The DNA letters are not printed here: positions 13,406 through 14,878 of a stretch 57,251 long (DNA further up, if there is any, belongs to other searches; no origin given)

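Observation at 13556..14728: Orphan 390-aa coiled-coil protein wedged between rpoC and rpsL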

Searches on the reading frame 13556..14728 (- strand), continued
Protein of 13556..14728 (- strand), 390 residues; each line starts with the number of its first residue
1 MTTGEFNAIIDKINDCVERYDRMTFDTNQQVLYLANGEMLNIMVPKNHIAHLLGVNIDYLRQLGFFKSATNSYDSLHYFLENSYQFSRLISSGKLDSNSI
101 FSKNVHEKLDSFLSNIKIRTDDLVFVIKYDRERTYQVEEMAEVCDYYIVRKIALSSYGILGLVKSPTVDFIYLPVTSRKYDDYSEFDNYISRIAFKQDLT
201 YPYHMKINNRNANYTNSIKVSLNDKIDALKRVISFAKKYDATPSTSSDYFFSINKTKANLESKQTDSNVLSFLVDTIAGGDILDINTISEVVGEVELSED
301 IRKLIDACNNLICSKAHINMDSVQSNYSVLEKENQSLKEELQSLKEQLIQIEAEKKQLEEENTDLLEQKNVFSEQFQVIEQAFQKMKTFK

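Call 48: find_encoding_contigs(protein=P0027, flank=5000, max_places=3)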
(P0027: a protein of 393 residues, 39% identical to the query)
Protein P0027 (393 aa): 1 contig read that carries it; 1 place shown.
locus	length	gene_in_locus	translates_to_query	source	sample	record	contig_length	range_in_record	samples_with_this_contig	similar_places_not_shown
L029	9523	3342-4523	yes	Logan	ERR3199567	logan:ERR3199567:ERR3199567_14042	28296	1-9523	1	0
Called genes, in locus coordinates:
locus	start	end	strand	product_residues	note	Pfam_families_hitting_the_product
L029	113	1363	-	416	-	PF02388:FemAB, PF13480:Acetyltransf_6 (weak)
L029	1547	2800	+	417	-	PF03952:Enolase_N, PF00113:Enolase_C, PF13378:MR_MLE_C (weak)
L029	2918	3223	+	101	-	-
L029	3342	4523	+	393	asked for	-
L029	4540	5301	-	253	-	PF00117:GATase, PF07722:Peptidase_C26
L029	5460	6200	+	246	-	PF01048:PNP_UDP_1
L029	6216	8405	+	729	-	PF17764:PriA_3primeBD, PF00270:DEAD, PF04851:ResIII, PF18319:Zn_ribbon_PriA, PF00271:Helicase_C, PF18074:PriA_C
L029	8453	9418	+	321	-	PF00551:Formyl_trans_N, PF02911:Formyl_trans_C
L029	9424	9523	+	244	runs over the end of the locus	-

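Call 52: search_protein_families(library=phrogs, alignment_id=A3, max_evalue=0.001)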
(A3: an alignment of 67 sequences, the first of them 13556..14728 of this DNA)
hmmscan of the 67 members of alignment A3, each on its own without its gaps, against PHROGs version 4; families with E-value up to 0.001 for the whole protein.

A. member 1, window:13556-14728:- (390 aa): 0 families

B. families by the number of members that match (of 67 scanned): 6 families
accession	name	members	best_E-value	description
phrog_4701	-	1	1.9e-05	-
phrog_26599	-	1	6.8e-05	-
phrog_25786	-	1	0.00012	-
phrog_1034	-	1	0.0002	-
phrog_2658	-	1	0.00092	hol-like chemotaxis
phrog_11382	-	1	0.00095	-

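Call 63: find_encoding_contigs(protein=P0032, flank=5000, max_places=1)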
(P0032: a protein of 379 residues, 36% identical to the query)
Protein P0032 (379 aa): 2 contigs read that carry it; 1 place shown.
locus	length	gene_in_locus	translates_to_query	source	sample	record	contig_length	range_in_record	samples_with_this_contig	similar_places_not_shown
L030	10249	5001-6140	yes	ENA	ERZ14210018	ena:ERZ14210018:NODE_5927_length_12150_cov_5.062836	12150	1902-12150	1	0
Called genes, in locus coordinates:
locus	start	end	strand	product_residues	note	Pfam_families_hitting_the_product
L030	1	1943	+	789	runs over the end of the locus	PF01055:Glyco_hydro_31_2nd, PF21365:Glyco_hydro_31_3rd, PF17137:DUF5110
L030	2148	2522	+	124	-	-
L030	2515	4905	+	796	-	PF00133:tRNA-synt_1, PF09334:tRNA-synt_1g, PF13603:tRNA-synt_1_2, PF00133:tRNA-synt_1, PF08264:Anticodon_1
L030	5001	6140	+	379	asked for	-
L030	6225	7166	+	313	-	PF13310:Virulence_RhuM, PF02661:Fic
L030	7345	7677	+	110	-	-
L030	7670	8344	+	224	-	PF04542:Sigma70_r2, PF04539:Sigma70_r3 (weak), PF08281:Sigma70_r4_2 (weak), PF04545:Sigma70_r4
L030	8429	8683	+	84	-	PF13560:HTH_31, PF12844:HTH_19, PF01381:HTH_3, PF13443:HTH_26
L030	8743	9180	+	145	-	PF03862:SpoVAC_SpoVAEB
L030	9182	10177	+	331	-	PF07451:SpoVAD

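Call 64: find_encoding_contigs(protein=P0022, flank=5000, max_places=1)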
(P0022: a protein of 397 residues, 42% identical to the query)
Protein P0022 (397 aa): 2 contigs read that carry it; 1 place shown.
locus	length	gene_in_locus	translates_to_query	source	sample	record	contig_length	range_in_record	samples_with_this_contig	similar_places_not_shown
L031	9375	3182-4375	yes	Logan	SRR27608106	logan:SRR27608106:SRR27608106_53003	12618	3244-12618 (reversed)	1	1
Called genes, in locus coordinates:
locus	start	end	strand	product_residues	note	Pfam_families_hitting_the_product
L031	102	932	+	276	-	-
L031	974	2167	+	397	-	PF05958:tRNA_U5-meth_tr, PF03848:TehB (weak), PF02475:TRM5-TYW2_MTfase (weak), PF05175:MTS, PF01555:N6_N4_Mtase (weak), PF03602:Cons_hypoth95, PF09445:Methyltransf_15, PF13847:Methyltransf_31, +1 more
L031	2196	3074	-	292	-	-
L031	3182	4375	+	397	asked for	-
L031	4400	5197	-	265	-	-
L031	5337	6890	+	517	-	-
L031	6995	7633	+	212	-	-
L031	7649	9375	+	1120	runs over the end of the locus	-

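Call 65: find_encoding_contigs(protein=P0004, flank=5000, max_places=1)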
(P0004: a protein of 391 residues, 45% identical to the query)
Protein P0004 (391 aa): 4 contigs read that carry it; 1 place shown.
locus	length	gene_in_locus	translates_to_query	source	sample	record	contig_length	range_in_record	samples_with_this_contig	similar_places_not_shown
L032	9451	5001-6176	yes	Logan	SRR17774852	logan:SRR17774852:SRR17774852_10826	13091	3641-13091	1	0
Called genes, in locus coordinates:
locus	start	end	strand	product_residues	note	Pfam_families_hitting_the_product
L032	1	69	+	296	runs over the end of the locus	PF18075:FtsX_ECD, PF02687:FtsX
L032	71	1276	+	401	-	PF24568:CC_PcsB, PF01551:Peptidase_M23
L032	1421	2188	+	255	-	PF03372:Exo_endo_phos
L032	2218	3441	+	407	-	PF01546:Peptidase_M20, PF05343:Peptidase_M42 (weak), PF07687:M20_dimer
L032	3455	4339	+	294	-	PF01545:Cation_efflux, PF16916:ZT_dimer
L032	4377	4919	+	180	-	PF00293:NUDIX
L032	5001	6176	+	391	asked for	-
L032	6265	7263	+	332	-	PF01244:Peptidase_M19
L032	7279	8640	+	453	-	PF00144:Beta-lactamase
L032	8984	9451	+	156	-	?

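Call 68: list_cluster_members(proteins=[window:13556-14728:-, P0001, P0003, P0028, P0036, P0030])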
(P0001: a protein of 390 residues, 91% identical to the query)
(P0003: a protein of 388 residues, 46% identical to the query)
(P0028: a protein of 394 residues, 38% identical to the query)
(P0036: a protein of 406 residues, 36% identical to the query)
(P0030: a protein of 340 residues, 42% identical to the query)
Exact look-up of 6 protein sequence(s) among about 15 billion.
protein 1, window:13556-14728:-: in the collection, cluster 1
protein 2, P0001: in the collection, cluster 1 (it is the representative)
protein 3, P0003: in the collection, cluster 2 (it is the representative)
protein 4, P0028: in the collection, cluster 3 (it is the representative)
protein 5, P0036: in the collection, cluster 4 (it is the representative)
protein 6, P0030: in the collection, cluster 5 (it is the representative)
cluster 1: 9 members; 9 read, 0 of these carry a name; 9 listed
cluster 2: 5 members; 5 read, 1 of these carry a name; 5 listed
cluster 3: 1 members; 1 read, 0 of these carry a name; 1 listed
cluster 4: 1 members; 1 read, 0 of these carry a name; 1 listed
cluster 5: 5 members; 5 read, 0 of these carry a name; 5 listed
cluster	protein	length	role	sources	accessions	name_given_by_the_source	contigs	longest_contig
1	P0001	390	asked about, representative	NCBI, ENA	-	-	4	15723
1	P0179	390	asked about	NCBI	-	-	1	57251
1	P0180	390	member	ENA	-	-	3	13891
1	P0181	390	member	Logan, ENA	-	-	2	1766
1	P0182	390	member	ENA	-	-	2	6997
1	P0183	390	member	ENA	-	-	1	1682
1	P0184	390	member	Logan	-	-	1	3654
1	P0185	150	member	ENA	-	-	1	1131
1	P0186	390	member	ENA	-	-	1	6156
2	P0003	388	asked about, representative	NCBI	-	-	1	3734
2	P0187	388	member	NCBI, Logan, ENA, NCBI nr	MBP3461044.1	MAG: hypothetical protein J6K21_01345 [Bacilli bacterium] | hypothetical protein [Bacilli bacterium]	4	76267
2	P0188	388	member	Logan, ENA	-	-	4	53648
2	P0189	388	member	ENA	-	-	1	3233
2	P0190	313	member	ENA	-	-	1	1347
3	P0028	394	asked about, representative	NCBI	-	-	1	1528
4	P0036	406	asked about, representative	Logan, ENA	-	-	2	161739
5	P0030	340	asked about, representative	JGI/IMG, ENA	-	-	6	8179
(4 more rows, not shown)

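Call 70: find_related_loci(query=window:13556-14728:-, collection=metagenome_contigs, flank=3000)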
Query window:13556-14728:- (390 aa) in metagenome_contigs; peptide patterns used: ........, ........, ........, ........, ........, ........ (x = any residue, [..] = any of these).
63 stretches matched a pattern, but none encodes a relative of the query by tblastn (E <= 1e-3).

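Call 71: find_encoding_contigs(protein=P0180, flank=4000, max_places=6)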
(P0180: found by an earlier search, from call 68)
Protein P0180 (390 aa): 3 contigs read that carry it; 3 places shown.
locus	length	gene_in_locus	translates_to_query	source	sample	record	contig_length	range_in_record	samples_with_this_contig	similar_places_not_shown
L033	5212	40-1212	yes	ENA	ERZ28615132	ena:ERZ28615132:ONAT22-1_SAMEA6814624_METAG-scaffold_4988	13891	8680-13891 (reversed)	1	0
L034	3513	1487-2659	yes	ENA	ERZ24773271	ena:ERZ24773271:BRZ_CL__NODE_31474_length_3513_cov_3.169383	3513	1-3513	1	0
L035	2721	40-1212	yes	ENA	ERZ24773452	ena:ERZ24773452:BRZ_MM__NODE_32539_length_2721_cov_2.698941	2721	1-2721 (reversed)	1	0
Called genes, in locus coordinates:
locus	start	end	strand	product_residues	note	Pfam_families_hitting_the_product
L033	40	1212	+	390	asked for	PF08614:ATG16 (faint)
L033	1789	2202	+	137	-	PF00164:Ribosom_S12_S23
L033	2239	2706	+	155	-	PF00177:Ribosomal_S7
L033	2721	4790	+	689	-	PF00009:GTP_EFTU, PF03144:GTP_EFTU_D2, PF22042:EF-G_D2, PF14492:EFG_III, PF16658:RF3_C, PF03764:EFG_IV, PF00679:EFG_C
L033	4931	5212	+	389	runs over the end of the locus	PF00009:GTP_EFTU, PF03144:GTP_EFTU_D2, PF03143:GTP_EFTU_D3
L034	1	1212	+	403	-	?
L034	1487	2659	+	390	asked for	PF08614:ATG16 (faint)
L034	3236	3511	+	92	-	?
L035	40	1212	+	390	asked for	PF08614:ATG16 (faint)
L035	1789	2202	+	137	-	PF00164:Ribosom_S12_S23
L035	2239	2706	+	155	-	PF00177:Ribosomal_S7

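Call 80: find_related_loci(query=A1, collection=viral_contigs, flank=6000)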
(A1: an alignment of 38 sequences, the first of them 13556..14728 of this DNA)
Query A1 (390 aa) in viral_contigs; peptide patterns used: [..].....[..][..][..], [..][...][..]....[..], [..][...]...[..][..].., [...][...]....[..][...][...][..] (x = any residue, [..] = any of these).
115 stretches matched a pattern, but none encodes a relative of the query by tblastn (E <= 1e-3).
